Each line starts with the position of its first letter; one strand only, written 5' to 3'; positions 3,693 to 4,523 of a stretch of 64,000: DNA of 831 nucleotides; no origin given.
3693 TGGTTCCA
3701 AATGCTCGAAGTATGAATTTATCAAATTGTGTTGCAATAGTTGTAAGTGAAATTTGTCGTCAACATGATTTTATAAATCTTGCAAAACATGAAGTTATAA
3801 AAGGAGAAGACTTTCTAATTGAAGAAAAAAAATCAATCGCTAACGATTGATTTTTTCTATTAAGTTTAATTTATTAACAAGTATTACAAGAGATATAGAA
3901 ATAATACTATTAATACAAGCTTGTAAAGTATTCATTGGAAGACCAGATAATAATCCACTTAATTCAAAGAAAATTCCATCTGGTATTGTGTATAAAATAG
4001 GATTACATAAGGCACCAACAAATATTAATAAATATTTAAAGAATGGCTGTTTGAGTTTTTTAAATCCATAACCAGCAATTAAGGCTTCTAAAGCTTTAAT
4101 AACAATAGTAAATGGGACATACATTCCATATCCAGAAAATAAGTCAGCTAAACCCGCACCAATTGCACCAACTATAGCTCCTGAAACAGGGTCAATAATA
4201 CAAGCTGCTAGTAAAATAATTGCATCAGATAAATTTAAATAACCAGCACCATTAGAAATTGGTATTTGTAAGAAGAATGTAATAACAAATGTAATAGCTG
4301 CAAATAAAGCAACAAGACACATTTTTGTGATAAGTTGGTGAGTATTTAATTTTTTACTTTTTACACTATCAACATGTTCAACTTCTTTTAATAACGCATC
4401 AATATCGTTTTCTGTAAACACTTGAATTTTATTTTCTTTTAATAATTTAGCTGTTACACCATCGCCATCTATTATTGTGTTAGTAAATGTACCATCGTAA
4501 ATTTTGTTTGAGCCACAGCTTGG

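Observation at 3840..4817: Fusion of a TudS-like DUF523 Fe-S domain to an ECF-S-component-like membrane domain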

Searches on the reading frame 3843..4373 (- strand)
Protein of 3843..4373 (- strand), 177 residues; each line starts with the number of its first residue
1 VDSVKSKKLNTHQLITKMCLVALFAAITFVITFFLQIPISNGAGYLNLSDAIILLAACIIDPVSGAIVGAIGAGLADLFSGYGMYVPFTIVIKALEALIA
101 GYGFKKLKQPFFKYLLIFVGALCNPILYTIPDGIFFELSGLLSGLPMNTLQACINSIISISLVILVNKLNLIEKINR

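Call 8: find_homologous_proteins(query=window:3843-4373:-, max_evalue=0.001)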
Query seq(177 aa) (177 aa): 8 proteins with E <= 0.001 among 734 candidates.
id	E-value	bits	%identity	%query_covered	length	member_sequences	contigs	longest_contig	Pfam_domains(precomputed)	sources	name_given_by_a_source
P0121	1.8e-21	95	42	80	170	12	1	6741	PF07155.18,PF12822.13,PF09512.16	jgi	-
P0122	8.7e-18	83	38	92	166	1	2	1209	PF07155.18,PF12822.13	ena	-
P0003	2.9e-17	81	90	28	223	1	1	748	PF04463.18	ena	-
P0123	5.7e-17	80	36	87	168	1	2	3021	PF07155.18,PF12822.13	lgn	-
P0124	2.0e-13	69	47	59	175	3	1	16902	PF07155.18,PF12822.13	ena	-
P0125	1.0e-11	63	31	90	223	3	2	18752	PF07155.18,PF12822.13,PF07694.18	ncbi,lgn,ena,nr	ncbi:MAG: ECF transporter S component [Clostridia bacterium]|nr:ECF transporter S component [Clostri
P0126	2.9e-11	62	35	83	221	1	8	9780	PF07155.18,PF12822.13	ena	-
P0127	4.0e-11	61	31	87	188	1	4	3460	PF07155.18,PF12822.13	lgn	-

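Call 23: find_encoding_contigs(protein=P0121, flank=6000, max_places=4)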
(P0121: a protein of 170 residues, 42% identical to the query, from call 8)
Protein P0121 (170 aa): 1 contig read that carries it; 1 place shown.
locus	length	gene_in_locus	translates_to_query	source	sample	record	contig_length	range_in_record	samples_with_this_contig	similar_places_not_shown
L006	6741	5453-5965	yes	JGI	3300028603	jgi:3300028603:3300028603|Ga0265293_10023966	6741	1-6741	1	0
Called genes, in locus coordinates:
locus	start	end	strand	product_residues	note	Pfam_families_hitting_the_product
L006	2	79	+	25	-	?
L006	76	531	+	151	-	PF01527:HTH_Tnp_1 (faint), PF13518:HTH_28 (weak), PF13551:HTH_29 (faint)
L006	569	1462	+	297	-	PF13276:HTH_21, PF00665:rve, PF13683:rve_3, PF13333:rve_2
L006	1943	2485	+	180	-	-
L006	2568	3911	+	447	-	PF02839:CBM_5_12 (faint)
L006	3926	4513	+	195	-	-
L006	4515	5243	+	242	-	-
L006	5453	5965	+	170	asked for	PF07155:ECF-ribofla_trS, PF09512:ThiW (weak), PF12822:ECF_trnsprt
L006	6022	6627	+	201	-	PF02397:Bac_transf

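Call 24: find_encoding_contigs(protein=P0124, flank=6000, max_places=4)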
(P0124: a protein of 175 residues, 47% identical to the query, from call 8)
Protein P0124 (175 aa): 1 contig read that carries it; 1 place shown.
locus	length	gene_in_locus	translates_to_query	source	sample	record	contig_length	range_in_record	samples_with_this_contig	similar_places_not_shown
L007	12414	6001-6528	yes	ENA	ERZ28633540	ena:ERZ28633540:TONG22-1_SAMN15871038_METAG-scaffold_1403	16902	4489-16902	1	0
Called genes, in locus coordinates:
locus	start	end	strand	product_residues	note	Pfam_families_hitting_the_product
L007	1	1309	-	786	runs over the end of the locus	PF02574:S-methyl_trans, PF00809:Pterin_bind, PF02607:B12-binding_2, PF02310:B12-binding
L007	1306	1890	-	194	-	PF02965:Met_synt_B12 (faint)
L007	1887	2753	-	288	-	PF02219:MTHFR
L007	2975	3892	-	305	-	PF01458:SUFBD_core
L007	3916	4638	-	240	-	PF00005:ABC_tran, PF02463:SMC_N, PF13304:AAA_21 (faint)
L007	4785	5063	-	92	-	PF01016:Ribosomal_L27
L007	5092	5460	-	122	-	PF04327:Peptidase_Prp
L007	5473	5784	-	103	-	PF00829:Ribosomal_L21p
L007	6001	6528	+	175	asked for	PF07155:ECF-ribofla_trS, PF12822:ECF_trnsprt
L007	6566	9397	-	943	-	PF02837:Glyco_hydro_2_N, PF22666:Glyco_hydro_2_N2, PF00703:Glyco_hydro_2, PF02836:Glyco_hydro_2_C, PF16353:LacZ_4, PF02929:Bgal_small_N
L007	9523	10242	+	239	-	PF00106:adh_short, PF08659:KR, PF23441:SDR (weak), PF08643:DUF1776 (faint), PF13561:adh_short_C2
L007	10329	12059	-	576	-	PF13510:Fer2_4, PF10588:NADH-G_4Fe-4S_3, PF14697:Fer4_21 (weak), PF12838:Fer4_7, PF13187:Fer4_9 (weak), PF00037:Fer4 (weak), PF02906:Fe_hyd_lg_C, PF02256:Fe_hyd_SSU, +3 more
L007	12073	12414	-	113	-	?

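Call 25: find_encoding_contigs(protein=P0125, flank=6000, max_places=4)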
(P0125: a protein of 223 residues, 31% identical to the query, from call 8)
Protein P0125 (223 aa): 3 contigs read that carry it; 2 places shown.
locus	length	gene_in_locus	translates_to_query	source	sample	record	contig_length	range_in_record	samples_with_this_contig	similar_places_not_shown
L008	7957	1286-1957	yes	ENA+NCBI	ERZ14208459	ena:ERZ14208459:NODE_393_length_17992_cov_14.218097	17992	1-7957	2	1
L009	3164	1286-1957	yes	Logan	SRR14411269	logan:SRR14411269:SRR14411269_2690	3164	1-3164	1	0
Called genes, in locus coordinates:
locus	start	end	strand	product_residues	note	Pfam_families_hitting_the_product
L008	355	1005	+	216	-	PF00657:Lipase_GDSL, PF13472:Lipase_GDSL_2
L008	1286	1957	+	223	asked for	PF07155:ECF-ribofla_trS, PF07694:5TM-5TMR_LYT (weak), PF12822:ECF_trnsprt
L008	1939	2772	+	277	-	PF08543:Phos_pyr_kin, PF00294:PfkB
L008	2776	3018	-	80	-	-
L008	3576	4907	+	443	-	PF01554:MatE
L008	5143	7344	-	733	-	-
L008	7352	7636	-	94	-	PF02583:Trns_repr_metal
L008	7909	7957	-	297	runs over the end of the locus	-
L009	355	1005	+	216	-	PF00657:Lipase_GDSL, PF13472:Lipase_GDSL_2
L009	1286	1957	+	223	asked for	PF07155:ECF-ribofla_trS, PF07694:5TM-5TMR_LYT (weak), PF12822:ECF_trnsprt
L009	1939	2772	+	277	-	PF08543:Phos_pyr_kin, PF00294:PfkB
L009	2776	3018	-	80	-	-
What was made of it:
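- P0125 overlaps a Phos_pyr_kin gene (call 25).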

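Call 28: find_homologous_proteins(query=A1, max_evalue=0.001)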
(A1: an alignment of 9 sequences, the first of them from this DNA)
Query A1 (9 sequences) (177 aa, profile of the alignment): 1685 proteins with E <= 0.001 among 8000 candidates; the best 120 are listed.
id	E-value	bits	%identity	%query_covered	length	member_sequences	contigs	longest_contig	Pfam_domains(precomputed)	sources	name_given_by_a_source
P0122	1.6e-65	238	38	92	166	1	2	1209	PF07155.18,PF12822.13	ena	-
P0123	5.2e-64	233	36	87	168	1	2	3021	PF07155.18,PF12822.13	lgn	-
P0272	5.9e-62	226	37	87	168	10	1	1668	PF07155.18,PF12822.13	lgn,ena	-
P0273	9.0e-62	226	36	90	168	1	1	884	PF07155.18,PF12822.13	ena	-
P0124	1.5e-61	225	47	59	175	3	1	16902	PF07155.18,PF12822.13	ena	-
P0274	2.5e-61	224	37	87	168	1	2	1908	PF07155.18,PF12822.13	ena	-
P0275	2.6e-61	224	35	90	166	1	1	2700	PF07155.18,PF12822.13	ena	-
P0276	3.4e-61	224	34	90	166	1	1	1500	PF07155.18,PF12822.13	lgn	-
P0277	7.0e-60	220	38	90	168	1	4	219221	PF07155.18,PF12822.13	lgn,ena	-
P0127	1.1e-59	219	31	87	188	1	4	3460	PF07155.18,PF12822.13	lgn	-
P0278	3.3e-59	218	37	90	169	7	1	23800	PF07155.18,PF12822.13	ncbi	-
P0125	4.2e-59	217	31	90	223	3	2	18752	PF07155.18,PF12822.13,PF07694.18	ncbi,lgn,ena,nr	ncbi:MAG: ECF transporter S component [Clostridia bacterium]|nr:ECF transporter S component [Clostri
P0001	1.3e-58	216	99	100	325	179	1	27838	PF04463.18,PF07155.18,PF12822.13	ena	-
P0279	1.8e-58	215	35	89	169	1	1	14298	PF07155.18,PF12822.13,PF01891.22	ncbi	-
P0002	3.0e-58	214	92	100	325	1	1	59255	PF04463.18,PF07155.18,PF12822.13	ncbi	ncbi:MAG: ECF transporter S component [Bacilli bacterium]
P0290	2.6e-56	208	34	83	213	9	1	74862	PF07155.18,PF12822.13,PF07694.18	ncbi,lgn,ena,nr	ncbi:MAG: ECF transporter S component [Clostridiales bacterium]|nr:ECF transporter S component [Clos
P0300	5.2e-56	207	34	93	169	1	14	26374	PF07155.18,PF12822.13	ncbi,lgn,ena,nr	ncbi:MAG: ECF transporter S component [Bacteroidaceae bacterium]|nr:ECF transporter S component [Bac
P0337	1.8e-55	205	34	77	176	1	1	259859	PF07155.18,PF12822.13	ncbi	-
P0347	2.4e-55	205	36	93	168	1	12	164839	PF07155.18,PF12822.13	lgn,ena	-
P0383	4.7e-55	204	37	88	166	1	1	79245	PF07155.18,PF12822.13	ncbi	-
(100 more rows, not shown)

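Call 29: search_protein_families(library=ncbifam, proteins=[P0122, P0277, P0300, P0337, P0125, P0290, P0121, P0124, P0347, P0383], max_evalue=0.00001)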
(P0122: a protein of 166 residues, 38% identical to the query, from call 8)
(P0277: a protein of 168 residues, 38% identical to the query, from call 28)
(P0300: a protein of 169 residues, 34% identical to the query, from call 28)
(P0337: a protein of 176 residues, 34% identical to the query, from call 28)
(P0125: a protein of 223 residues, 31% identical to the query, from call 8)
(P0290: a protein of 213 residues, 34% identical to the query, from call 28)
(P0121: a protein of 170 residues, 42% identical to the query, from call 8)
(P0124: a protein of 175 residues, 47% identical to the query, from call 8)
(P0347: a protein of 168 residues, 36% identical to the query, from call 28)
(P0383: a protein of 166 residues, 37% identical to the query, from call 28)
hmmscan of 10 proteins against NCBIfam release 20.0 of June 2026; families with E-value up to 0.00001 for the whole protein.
P0122 (166 aa): 3 families
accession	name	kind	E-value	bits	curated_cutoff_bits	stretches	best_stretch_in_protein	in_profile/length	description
TIGR04002.1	TIGR04002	hypoth_equivalog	2.3e-23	83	120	1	15-165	1-150/151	TIGR04002 family protein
TIGR04522.1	EcfS_MSC_0063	hypoth_equivalog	2.6e-10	40.4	60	1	7-157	6-150/152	putative energy coupling factor transporter S component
TIGR04518.1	ECF_S_folT_fam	subfamily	9.3e-06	25.5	60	0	3-115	1-115/163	folate family ECF transporter S component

P0277 (168 aa): 2 families
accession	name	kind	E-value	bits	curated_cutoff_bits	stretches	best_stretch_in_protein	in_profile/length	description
TIGR04002.1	TIGR04002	hypoth_equivalog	3.2e-21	76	120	1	15-160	1-141/151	TIGR04002 family protein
TIGR04522.1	EcfS_MSC_0063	hypoth_equivalog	7.3e-11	42.2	60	1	6-157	5-150/152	putative energy coupling factor transporter S component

P0300 (169 aa): 3 families
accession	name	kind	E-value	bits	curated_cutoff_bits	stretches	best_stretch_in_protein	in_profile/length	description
TIGR04002.1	TIGR04002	hypoth_equivalog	6.7e-16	58.8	120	1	16-166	1-149/151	TIGR04002 family protein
TIGR04522.1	EcfS_MSC_0063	hypoth_equivalog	8.1e-10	38.8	60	1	6-161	4-152/152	putative energy coupling factor transporter S component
TIGR04518.1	ECF_S_folT_fam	subfamily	3.2e-07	30.3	60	1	4-120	1-113/163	folate family ECF transporter S component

P0337 (176 aa): 3 families
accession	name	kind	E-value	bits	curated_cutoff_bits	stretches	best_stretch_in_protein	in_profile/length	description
TIGR04002.1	TIGR04002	hypoth_equivalog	3.8e-18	66.1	120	1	14-163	1-148/151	TIGR04002 family protein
TIGR04522.1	EcfS_MSC_0063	hypoth_equivalog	4.7e-10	39.6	60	1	2-159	2-152/152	putative energy coupling factor transporter S component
TIGR04518.1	ECF_S_folT_fam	subfamily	2.3e-08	34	60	1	2-116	1-114/163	folate family ECF transporter S component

P0125 (223 aa): 3 families
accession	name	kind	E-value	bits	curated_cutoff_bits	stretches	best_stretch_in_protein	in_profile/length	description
TIGR04002.1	TIGR04002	hypoth_equivalog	1.6e-13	51.1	120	1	12-163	2-140/151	TIGR04002 family protein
TIGR04518.1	ECF_S_folT_fam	subfamily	2.9e-12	46.6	60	1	4-166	3-156/163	folate family ECF transporter S component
TIGR04522.1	EcfS_MSC_0063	hypoth_equivalog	1.7e-06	28.1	60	1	4-134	4-122/152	putative energy coupling factor transporter S component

P0290 (213 aa): 2 families
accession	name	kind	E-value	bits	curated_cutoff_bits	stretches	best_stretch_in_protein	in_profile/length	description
TIGR04002.1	TIGR04002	hypoth_equivalog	5.7e-12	46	120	1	12-164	3-140/151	TIGR04002 family protein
TIGR04518.1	ECF_S_folT_fam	subfamily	1.5e-10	41.1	60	1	4-167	3-156/163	folate family ECF transporter S component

P0121 (170 aa): 3 families
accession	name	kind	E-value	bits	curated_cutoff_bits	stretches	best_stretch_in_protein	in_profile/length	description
TIGR04518.1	ECF_S_folT_fam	subfamily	1.8e-11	44.1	60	1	6-120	4-116/163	folate family ECF transporter S component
TIGR04522.1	EcfS_MSC_0063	hypoth_equivalog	1.4e-10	41.3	60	1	9-153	8-150/152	putative energy coupling factor transporter S component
TIGR04002.1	TIGR04002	hypoth_equivalog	2.8e-09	37.3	120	1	22-146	9-135/151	TIGR04002 family protein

P0124 (175 aa): 3 families
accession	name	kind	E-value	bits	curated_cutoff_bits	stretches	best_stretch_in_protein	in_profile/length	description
TIGR04002.1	TIGR04002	hypoth_equivalog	2e-14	54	120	1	14-162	1-143/151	TIGR04002 family protein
TIGR04522.1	EcfS_MSC_0063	hypoth_equivalog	6.6e-12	45.6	60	1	2-161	2-150/152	putative energy coupling factor transporter S component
TIGR04518.1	ECF_S_folT_fam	subfamily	7.8e-07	29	60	1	3-166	2-160/163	folate family ECF transporter S component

P0347 (168 aa): 3 families
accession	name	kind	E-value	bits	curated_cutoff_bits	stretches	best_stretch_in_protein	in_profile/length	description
TIGR04002.1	TIGR04002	hypoth_equivalog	2.8e-18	66.5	120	1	16-167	1-150/151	TIGR04002 family protein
TIGR04522.1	EcfS_MSC_0063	hypoth_equivalog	1.5e-10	41.2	60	1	6-161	4-152/152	putative energy coupling factor transporter S component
TIGR04518.1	ECF_S_folT_fam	subfamily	3.6e-07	30.1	60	1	4-120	1-116/163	folate family ECF transporter S component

P0383 (166 aa): 3 families
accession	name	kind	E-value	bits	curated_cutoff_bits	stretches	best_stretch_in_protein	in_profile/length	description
TIGR04002.1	TIGR04002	hypoth_equivalog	3.4e-21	76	120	1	14-162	1-147/151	TIGR04002 family protein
TIGR04522.1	EcfS_MSC_0063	hypoth_equivalog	1.4e-12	47.8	60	1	4-159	4-152/152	putative energy coupling factor transporter S component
TIGR04518.1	ECF_S_folT_fam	subfamily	3.1e-07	30.3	60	1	3-113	2-108/163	folate family ECF transporter S component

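Call 30: find_encoding_contigs(protein=P0277, flank=5000, max_places=3)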
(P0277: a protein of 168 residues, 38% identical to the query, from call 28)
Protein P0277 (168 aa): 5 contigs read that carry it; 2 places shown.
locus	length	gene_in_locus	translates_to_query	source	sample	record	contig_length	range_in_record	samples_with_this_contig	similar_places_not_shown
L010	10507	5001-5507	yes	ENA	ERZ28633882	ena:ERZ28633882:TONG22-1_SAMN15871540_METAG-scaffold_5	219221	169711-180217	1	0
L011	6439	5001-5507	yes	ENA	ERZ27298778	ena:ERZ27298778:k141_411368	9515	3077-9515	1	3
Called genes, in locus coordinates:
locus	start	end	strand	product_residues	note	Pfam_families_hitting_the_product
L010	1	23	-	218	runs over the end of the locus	PF02390:Methyltransf_4, PF13649:Methyltransf_25 (weak), PF13847:Methyltransf_31 (weak)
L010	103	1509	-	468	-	PF00672:HAMP (weak), PF00512:HisKA, PF02518:HATPase_c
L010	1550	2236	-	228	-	PF00072:Response_reg, PF00486:Trans_reg_C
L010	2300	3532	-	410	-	PF00089:Trypsin, PF13365:Trypsin_2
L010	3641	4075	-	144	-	PF03652:RuvX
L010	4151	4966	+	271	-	PF21302:Zn_ribbon_RlmA, PF13847:Methyltransf_31, PF08241:Methyltransf_11, PF08242:Methyltransf_12 (weak), PF13649:Methyltransf_25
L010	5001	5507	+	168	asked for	PF07155:ECF-ribofla_trS, PF12822:ECF_trnsprt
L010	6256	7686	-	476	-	PF02934:GatB_N, PF02637:GatB_Yqey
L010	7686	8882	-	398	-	PF01425:Amidase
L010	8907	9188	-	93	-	PF02686:GatC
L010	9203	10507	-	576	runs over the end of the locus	PF01336:tRNA_anti-codon, PF00152:tRNA-synt_2, PF02938:GAD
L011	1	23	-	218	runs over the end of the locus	PF02390:Methyltransf_4, PF13649:Methyltransf_25 (weak), PF13847:Methyltransf_31 (weak)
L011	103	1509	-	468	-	PF00672:HAMP (weak), PF00512:HisKA, PF02518:HATPase_c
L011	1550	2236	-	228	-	PF00072:Response_reg, PF00486:Trans_reg_C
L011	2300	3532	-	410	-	PF00089:Trypsin, PF13365:Trypsin_2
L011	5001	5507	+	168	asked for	PF07155:ECF-ribofla_trS, PF12822:ECF_trnsprt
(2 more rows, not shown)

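Call 31: find_encoding_contigs(protein=P0337, flank=5000, max_places=3)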
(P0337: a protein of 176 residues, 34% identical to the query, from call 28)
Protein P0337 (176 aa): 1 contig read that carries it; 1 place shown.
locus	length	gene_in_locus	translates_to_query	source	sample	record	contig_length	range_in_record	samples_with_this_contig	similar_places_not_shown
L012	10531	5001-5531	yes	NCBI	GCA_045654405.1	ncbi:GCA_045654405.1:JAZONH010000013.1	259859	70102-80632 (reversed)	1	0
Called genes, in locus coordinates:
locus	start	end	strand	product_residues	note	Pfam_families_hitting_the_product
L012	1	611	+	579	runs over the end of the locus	PF16499:Melibiase_2, PF17801:Melibiase_C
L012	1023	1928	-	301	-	PF00892:EamA (weak), PF08449:UAA (weak), PF10639:TMEM234 (faint), PF00892:EamA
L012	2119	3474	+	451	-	-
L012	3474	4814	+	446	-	PF01120:Alpha_L_fucos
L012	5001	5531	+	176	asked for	PF07155:ECF-ribofla_trS, PF12822:ECF_trnsprt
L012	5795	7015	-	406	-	PF00291:PALP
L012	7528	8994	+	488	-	PF02952:Fucose_iso_C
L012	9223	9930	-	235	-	-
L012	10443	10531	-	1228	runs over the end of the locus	PF18072:FGAR-AT_linker, PF00586:AIRS (faint), PF02769:AIRS_C, PF13507:GATase_5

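Call 48: find_related_loci(query=A3, collection=metagenome_contigs, flank=6000)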
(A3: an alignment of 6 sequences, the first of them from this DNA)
Query A3 (177 aa) in metagenome_contigs; peptide patterns used: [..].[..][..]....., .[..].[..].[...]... (x = any residue, [..] = any of these).
600 stretches matched a pattern (row limit reached: there are more); 435 encode a relative of the query (tblastn E <= 1e-3); the best 80 are kept; 80 distinct loci.
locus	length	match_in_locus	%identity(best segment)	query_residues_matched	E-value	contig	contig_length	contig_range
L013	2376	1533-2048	36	1-170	3e-25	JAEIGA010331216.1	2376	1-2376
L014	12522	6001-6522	33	2-174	2e-24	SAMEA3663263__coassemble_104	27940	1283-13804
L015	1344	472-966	33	4-160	3e-24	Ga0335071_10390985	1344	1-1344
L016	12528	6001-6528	36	1-174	1e-23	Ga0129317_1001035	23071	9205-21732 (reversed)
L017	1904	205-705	36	5-168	4e-23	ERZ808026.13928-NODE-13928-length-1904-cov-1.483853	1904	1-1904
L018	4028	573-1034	36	5-160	4e-23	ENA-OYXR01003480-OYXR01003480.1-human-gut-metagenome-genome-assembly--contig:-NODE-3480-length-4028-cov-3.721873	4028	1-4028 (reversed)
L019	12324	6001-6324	44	7-113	7e-23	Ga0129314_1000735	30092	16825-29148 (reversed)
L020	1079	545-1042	36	2-177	7e-23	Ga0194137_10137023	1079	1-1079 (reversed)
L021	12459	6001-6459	36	6-160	2e-22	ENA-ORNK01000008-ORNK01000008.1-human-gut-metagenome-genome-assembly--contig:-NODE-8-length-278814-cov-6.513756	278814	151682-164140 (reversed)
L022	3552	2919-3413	37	7-173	4e-22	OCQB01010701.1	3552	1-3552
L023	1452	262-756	37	7-173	3e-22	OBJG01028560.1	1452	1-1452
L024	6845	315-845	37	2-177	6e-22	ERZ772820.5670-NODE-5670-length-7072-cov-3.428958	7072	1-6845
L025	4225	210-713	36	5-169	6e-22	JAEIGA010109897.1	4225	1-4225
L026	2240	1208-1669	36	22-174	1e-21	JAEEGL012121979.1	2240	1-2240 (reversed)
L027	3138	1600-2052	36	18-164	1e-21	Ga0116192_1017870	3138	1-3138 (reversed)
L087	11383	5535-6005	33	3-170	2e-18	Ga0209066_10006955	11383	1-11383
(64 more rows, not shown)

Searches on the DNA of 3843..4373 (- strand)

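Call 63: search_rna_families(sources=[L006, L087, L013, L015, L017, L018, L020, L021, L022, L025, L027, L028, L032, L039, L043, L045, L046, L053, L055, L077], threshold=gathering)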
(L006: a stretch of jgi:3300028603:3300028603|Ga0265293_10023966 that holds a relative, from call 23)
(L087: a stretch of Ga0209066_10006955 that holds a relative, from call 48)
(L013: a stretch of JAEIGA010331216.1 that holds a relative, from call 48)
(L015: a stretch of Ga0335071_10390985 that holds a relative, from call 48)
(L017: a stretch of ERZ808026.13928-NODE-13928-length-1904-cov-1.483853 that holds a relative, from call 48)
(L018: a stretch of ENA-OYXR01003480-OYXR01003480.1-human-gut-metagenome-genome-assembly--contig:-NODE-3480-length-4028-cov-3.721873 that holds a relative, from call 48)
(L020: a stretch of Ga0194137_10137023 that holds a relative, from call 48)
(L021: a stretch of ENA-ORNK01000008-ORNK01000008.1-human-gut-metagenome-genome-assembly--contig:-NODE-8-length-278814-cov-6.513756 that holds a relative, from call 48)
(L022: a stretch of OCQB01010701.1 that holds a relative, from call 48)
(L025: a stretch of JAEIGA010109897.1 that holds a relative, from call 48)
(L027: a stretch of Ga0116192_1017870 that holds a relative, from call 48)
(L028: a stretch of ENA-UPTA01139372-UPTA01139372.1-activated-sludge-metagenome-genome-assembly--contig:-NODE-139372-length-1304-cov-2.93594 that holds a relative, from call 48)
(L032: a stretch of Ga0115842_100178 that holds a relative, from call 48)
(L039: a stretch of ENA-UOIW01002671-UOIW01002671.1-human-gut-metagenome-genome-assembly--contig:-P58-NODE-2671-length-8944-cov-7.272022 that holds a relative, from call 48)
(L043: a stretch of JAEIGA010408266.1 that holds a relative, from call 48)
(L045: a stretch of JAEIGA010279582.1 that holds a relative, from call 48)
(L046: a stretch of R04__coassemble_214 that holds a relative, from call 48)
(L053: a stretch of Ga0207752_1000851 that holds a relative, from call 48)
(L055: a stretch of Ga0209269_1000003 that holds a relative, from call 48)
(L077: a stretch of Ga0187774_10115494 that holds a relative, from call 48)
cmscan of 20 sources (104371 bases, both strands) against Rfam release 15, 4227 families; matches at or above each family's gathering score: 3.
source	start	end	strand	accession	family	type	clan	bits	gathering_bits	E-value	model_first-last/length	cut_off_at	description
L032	9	124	+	RF00001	5S_rRNA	Gene; rRNA;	CL00113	82.5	38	8.3e-16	1-120/120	no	5S ribosomal RNA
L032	155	227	+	RF00005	tRNA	Gene; tRNA;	CL00001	70.7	29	3.2e-13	1-71/71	no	tRNA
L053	4861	4933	+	RF00005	tRNA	Gene; tRNA;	CL00001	54.2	29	1.1e-08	1-71/71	no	tRNA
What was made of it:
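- Tried and rejected: None was found in 20 loci of stand-alone relatives (call 63).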
